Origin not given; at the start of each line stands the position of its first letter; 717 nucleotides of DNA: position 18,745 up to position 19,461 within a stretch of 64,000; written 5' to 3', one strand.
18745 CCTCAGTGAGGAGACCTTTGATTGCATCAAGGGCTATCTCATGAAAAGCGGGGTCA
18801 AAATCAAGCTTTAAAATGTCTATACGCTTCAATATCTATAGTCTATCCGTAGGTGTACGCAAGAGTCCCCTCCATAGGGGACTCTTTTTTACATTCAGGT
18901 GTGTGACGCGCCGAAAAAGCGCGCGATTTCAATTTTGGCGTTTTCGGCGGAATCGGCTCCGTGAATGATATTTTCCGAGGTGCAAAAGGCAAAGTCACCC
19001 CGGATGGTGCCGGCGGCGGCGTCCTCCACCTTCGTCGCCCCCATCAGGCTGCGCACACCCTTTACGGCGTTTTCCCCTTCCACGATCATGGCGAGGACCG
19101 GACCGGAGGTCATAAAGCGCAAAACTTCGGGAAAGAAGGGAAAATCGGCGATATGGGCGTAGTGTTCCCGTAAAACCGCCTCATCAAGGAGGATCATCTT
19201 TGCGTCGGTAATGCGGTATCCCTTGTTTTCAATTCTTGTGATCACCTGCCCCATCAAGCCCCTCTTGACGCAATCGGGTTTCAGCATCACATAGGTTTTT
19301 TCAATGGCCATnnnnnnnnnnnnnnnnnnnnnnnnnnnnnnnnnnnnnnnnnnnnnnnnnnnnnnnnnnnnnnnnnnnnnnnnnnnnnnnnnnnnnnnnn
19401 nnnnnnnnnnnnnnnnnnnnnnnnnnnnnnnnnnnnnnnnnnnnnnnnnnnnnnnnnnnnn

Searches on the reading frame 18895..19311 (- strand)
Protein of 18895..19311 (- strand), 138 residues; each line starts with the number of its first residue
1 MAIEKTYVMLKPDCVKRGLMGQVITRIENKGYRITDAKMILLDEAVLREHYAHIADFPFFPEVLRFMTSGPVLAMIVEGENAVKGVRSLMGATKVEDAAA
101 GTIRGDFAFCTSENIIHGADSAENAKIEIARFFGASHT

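Call 5: search_protein_families(library=pfam, proteins=[window:18895-19311:-], max_evalue=0.1)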
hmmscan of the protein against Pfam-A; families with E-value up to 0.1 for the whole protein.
window:18895-19311:- (138 aa): 1 family
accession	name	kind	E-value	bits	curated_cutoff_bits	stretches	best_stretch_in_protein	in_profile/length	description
PF00334.24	NDK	-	9.9e-50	168.4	27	1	4-135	1-132/135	Nucleoside diphosphate kinase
